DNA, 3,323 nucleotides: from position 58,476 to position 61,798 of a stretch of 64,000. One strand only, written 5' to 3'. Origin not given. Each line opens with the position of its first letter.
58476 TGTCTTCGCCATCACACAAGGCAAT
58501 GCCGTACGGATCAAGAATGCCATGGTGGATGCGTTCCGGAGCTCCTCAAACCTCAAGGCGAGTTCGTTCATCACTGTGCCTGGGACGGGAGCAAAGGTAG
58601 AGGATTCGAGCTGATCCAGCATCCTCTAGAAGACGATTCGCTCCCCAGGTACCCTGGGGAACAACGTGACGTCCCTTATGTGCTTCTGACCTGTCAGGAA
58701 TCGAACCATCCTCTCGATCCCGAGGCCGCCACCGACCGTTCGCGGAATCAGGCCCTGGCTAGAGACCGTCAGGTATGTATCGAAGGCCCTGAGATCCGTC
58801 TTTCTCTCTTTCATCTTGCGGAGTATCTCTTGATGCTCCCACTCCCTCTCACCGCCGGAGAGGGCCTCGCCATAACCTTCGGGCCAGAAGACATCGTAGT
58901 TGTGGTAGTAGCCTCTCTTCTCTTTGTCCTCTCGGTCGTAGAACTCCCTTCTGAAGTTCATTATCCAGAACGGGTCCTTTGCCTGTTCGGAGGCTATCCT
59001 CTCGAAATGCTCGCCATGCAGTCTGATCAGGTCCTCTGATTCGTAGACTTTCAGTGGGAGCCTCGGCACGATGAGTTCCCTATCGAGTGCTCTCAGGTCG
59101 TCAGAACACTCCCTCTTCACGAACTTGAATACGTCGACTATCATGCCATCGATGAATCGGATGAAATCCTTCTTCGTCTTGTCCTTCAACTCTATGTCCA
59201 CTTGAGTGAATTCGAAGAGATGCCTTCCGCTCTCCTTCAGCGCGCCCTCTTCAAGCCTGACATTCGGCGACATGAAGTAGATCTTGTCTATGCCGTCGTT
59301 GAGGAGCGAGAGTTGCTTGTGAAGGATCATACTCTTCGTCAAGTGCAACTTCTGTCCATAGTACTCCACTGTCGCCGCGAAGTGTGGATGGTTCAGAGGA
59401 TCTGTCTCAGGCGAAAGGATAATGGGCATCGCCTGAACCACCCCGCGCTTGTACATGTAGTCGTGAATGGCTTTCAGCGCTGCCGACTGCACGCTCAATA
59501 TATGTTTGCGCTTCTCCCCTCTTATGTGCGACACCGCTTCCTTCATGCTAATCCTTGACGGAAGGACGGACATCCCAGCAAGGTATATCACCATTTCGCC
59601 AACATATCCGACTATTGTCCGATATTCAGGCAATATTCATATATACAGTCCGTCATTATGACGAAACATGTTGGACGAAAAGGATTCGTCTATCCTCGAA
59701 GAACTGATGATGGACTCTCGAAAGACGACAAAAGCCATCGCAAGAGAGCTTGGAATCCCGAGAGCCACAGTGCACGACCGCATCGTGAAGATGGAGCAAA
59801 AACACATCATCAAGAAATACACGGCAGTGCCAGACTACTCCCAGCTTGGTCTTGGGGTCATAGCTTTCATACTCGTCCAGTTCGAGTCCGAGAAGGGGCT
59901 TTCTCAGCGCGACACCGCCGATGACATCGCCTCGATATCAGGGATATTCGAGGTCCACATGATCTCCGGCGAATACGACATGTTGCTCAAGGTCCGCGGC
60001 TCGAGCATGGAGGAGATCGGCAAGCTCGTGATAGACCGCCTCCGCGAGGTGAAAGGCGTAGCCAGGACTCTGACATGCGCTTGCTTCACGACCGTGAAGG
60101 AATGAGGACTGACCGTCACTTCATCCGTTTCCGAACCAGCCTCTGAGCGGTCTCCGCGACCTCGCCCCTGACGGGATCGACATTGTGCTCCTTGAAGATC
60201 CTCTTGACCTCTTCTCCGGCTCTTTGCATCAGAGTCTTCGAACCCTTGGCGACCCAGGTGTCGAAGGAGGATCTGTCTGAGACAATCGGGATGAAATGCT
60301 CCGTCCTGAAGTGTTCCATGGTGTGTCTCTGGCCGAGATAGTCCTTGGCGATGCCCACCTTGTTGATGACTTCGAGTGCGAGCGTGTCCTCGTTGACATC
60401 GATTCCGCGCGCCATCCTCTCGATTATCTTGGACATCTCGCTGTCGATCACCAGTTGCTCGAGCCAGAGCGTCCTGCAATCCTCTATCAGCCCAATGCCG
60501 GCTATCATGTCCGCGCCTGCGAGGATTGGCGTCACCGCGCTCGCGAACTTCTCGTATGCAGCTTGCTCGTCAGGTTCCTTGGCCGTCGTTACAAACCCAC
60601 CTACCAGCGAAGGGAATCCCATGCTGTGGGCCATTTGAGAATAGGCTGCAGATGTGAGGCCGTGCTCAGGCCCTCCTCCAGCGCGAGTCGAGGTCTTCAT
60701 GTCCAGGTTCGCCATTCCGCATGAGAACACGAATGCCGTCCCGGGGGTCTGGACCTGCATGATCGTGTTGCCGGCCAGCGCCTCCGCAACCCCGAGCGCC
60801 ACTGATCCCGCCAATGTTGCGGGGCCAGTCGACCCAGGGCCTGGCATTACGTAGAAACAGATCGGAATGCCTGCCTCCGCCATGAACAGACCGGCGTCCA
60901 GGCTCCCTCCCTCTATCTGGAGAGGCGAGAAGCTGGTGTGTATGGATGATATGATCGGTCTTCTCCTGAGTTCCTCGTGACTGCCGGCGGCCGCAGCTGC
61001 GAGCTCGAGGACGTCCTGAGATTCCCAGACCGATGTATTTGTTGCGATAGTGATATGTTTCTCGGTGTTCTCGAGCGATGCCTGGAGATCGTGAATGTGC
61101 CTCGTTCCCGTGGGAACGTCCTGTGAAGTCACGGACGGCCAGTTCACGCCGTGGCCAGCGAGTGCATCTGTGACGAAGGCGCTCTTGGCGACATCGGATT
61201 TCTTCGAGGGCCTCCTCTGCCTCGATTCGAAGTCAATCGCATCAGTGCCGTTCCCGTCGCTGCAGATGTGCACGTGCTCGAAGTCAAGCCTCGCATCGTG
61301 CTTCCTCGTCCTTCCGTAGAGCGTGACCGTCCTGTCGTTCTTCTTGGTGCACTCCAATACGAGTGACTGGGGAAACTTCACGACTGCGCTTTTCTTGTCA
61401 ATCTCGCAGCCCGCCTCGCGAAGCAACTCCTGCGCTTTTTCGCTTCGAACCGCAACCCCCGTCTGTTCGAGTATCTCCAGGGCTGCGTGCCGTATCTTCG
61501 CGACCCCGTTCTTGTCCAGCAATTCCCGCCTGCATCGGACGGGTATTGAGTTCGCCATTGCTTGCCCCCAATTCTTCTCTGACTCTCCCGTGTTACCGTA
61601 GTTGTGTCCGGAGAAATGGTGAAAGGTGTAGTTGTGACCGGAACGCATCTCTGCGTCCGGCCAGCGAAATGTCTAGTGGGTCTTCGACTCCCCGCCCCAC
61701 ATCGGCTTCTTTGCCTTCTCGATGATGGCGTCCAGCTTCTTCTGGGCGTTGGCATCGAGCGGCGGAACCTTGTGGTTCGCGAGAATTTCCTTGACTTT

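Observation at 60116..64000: Tandem non-pyrrolysine MttB-family methyltransferases with cognate corrinoid protein, next to Hdr-containing archaeal genome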

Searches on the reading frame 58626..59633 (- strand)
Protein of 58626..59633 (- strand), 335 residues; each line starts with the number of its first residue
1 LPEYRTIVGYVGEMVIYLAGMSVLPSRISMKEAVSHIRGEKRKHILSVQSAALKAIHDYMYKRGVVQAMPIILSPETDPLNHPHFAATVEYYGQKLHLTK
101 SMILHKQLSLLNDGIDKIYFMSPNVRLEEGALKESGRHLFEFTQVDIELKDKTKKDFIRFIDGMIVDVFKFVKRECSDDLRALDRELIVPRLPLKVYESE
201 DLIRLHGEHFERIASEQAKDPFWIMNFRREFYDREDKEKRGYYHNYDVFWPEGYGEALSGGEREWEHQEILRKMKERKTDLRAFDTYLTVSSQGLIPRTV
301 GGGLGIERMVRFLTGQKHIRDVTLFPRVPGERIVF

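Call 3: search_protein_families(library=pfam, proteins=[window:58626-59633:-])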
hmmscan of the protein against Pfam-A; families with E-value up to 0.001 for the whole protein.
window:58626-59633:- (335 aa): 1 family
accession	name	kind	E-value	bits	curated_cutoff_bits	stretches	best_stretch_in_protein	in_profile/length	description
PF00152.25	tRNA-synt_2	-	4.6e-40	138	25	1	28-328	4-307/308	tRNA synthetases class II (D, K and N)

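Call 4: search_protein_families(library=ncbifam, proteins=[window:58626-59633:-])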
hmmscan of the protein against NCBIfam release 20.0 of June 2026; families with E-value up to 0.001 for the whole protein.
window:58626-59633:- (335 aa): 15 families
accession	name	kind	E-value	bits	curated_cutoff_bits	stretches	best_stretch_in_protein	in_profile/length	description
NF005054.0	PRK06462.1-4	equivalog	6.4e-103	344.1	309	1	30-333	9-316/318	asparagine synthetase A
NF005052.0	PRK06462.1-1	equivalog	1.1e-61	208.9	368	1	35-330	38-348/353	asparagine synthetase A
NF003037.0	PRK03932.1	equivalog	3.4e-34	118.6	414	2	205-330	322-447/451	asparagine--tRNA ligase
TIGR00457.1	asnS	equivalog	6.4e-32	111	342.6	2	205-330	326-451/455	asparagine--tRNA ligase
NF003483.0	PRK05159.1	equivalog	5.7e-31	107.9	353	1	30-327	121-431/438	aspartate--tRNA(Asn) ligase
TIGR00458.1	aspS_nondisc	equivalog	4e-29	101.9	368.4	1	36-328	123-422/428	aspartate--tRNA(Asn) ligase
NF005055.0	PRK06462.1-5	equivalog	2.3e-17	63.1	389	1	219-328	228-334/341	asparagine synthetase A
NF001750.0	PRK00476.1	equivalog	2.9e-12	45.7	443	2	37-175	135-269/590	aspartate--tRNA ligase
NF001756.1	PRK00484.1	subfamily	2.3e-11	43.1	468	1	194-328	344-485/488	lysine--tRNA ligase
TIGR00499.1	lysS_bact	equivalog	7e-10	38.1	427.6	1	285-328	450-492/496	lysine--tRNA ligase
TIGR00459.1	aspS_bact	equivalog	1.5e-08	33.5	373.85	1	97-174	190-262/586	aspartate--tRNA ligase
NF009101.0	PRK12445.1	subfamily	1.5e-07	30.4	1026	1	285-328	459-501/505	lysine--tRNA ligase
NF006828.0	PRK09350.1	equivalog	7.6e-06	25.4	264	0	253-326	248-321/325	elongation factor P--(R)-beta-lysine ligase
TIGR00462.1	genX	equivalog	1.2e-05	24.9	286.9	0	266-325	245-304/304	EF-P lysine aminoacylase EpmA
NF005053.0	PRK06462.1-3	equivalog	1.6e-05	24.6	322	0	230-328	173-267/274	asparagine synthetase A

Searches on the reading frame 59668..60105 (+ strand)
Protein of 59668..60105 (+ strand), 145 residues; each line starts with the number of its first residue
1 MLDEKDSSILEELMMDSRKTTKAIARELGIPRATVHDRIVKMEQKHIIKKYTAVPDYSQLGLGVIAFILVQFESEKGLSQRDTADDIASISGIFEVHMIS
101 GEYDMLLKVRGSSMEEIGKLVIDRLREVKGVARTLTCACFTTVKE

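Call 3: search_protein_families(library=pfam, proteins=[window:59668-60105:+])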
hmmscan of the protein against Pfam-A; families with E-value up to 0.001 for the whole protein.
window:59668-60105:+ (145 aa): 7 families
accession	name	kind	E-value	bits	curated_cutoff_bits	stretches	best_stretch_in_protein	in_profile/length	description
PF01037.27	AsnC_trans_reg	-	3.1e-14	53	25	1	69-138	2-69/73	Lrp/AsnC ligand binding domain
PF13404.12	HTH_AsnC-type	-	2.4e-11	43.7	27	1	2-43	1-42/42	AsnC-type helix-turn-helix domain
PF13412.12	HTH_24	-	6e-10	39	21.9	1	2-49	1-48/48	Winged helix-turn-helix DNA-binding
PF01978.25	TrmB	-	6.6e-06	26.3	25.6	1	2-50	6-54/68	Sugar-specific transcriptional regulator TrmB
PF12840.13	HTH_20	-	0.00034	20.9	27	1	8-44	8-44/51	Helix-turn-helix domain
PF13384.12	HTH_23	-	0.00046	20.4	24.6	0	18-41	17-39/50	Homeodomain-like domain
PF12802.13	MarR_2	-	0.00096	19.7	27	0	7-50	8-52/61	MarR family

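Call 4: search_protein_families(library=ncbifam, proteins=[window:59668-60105:+])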
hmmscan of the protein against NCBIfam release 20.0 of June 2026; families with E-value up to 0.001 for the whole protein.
window:59668-60105:+ (145 aa): 11 families
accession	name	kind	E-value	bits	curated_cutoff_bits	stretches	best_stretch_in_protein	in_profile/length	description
NF040947.1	trans_reg_LysM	equivalog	8.8e-22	77.3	180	1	2-137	1-130/136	HTH-type transcriptional regulator LysM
NF008384.0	PRK11179.1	equivalog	6.3e-18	65.1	227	1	2-136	7-139/153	transcriptional regulator AsnC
NF008370.0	PRK11169.1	equivalog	5.1e-15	55.5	233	1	2-144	12-154/164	leucine-responsive transcriptional regulator Lrp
NF040820.1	trans_reg_LrpA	equivalog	9.5e-14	51.5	250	1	1-135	1-132/141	HTH-type transcriptional regulator LrpA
NF041396.1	TranRegLrp_Halo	equivalog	1.5e-12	47.6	190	1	4-117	5-115/149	HTH-type transcriptional regulator Lrp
NF053758.1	ChrTpTrnRegChrS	equivalog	1.8e-12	47.3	250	1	2-133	12-140/158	chromate efflux transcriptional regulator ChrS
NF041395.1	TranRegLrpA1_Halo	equivalog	8.5e-11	42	250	1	6-135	7-133/142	HTH-type transcriptional regulator LrpA1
NF040708.3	Siroheme_Dcarb_AhbA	equivalog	0.00014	21.6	140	1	21-135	19-128/144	siroheme decarboxylase subunit alpha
TIGR01884.1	cas_HTH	subfamily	0.0002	20.8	60.2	1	2-50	140-188/202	CRISPR-associated CARF protein Csa3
NF040707.3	Siroheme_Dcarb_AhbB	equivalog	0.00024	20.8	125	1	15-127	10-123/146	siroheme decarboxylase subunit beta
NF053606.1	Sta1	subfamily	0.00026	21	80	1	2-51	18-67/100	Sta1 family transcriptional regulator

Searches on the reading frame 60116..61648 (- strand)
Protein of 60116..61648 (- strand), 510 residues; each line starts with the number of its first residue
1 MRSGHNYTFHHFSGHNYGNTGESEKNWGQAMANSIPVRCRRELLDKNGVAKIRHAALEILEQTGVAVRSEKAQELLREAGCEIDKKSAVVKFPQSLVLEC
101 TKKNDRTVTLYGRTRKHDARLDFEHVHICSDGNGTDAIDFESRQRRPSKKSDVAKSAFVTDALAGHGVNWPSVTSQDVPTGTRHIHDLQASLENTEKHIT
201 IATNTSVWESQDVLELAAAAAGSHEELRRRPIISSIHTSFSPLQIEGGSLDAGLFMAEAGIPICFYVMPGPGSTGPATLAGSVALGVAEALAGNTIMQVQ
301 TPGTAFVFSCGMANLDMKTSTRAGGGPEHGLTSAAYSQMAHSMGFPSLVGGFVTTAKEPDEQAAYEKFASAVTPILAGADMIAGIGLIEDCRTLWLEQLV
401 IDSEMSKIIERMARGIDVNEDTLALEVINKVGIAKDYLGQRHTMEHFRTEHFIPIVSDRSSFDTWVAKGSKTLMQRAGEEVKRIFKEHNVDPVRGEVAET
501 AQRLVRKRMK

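Call 3: search_protein_families(library=pfam, proteins=[window:60116-61648:-])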
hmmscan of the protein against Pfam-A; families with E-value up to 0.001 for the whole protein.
window:60116-61648:- (510 aa): 1 family
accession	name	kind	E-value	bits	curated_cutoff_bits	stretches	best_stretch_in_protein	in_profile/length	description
PF06253.16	MTTB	-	6.9e-86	288.7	25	1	40-509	30-496/500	Trimethylamine methyltransferase (MTTB)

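Call 4: search_protein_families(library=ncbifam, proteins=[window:60116-61648:-])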
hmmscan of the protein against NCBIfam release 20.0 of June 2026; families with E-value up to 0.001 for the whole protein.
window:60116-61648:- (510 aa): 1 family
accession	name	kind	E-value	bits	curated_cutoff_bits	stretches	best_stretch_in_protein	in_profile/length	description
TIGR02369.2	trimeth_pyl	equivalog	7.3e-128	427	525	1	43-507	5-467/469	[trimethylamine--corrinoid protein] Co-methyltransferase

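Call 29: search_solved_structures(query=window:60116-61558:-, show_alignments=3)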
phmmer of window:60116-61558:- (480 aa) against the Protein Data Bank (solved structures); distinct sequences matched with E-value up to 0.001: 5.
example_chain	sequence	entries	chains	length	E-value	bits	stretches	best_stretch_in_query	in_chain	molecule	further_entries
7xcl_A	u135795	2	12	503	2e-66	227.8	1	19-477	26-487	Trimethylamine methyltransferase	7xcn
7xcm_A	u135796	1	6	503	2.9e-66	227.2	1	19-477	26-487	Trimethylamine methyltransferase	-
9yce_A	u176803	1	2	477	1.7e-54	188.5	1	12-459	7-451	Glycine betaine methyltransferase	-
2qne_A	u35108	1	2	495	1.8e-54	188.3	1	12-459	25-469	Putative methyltransferase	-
4yyc_A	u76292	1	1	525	5e-39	137.4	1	11-476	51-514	Putative trimethylamine methyltransferase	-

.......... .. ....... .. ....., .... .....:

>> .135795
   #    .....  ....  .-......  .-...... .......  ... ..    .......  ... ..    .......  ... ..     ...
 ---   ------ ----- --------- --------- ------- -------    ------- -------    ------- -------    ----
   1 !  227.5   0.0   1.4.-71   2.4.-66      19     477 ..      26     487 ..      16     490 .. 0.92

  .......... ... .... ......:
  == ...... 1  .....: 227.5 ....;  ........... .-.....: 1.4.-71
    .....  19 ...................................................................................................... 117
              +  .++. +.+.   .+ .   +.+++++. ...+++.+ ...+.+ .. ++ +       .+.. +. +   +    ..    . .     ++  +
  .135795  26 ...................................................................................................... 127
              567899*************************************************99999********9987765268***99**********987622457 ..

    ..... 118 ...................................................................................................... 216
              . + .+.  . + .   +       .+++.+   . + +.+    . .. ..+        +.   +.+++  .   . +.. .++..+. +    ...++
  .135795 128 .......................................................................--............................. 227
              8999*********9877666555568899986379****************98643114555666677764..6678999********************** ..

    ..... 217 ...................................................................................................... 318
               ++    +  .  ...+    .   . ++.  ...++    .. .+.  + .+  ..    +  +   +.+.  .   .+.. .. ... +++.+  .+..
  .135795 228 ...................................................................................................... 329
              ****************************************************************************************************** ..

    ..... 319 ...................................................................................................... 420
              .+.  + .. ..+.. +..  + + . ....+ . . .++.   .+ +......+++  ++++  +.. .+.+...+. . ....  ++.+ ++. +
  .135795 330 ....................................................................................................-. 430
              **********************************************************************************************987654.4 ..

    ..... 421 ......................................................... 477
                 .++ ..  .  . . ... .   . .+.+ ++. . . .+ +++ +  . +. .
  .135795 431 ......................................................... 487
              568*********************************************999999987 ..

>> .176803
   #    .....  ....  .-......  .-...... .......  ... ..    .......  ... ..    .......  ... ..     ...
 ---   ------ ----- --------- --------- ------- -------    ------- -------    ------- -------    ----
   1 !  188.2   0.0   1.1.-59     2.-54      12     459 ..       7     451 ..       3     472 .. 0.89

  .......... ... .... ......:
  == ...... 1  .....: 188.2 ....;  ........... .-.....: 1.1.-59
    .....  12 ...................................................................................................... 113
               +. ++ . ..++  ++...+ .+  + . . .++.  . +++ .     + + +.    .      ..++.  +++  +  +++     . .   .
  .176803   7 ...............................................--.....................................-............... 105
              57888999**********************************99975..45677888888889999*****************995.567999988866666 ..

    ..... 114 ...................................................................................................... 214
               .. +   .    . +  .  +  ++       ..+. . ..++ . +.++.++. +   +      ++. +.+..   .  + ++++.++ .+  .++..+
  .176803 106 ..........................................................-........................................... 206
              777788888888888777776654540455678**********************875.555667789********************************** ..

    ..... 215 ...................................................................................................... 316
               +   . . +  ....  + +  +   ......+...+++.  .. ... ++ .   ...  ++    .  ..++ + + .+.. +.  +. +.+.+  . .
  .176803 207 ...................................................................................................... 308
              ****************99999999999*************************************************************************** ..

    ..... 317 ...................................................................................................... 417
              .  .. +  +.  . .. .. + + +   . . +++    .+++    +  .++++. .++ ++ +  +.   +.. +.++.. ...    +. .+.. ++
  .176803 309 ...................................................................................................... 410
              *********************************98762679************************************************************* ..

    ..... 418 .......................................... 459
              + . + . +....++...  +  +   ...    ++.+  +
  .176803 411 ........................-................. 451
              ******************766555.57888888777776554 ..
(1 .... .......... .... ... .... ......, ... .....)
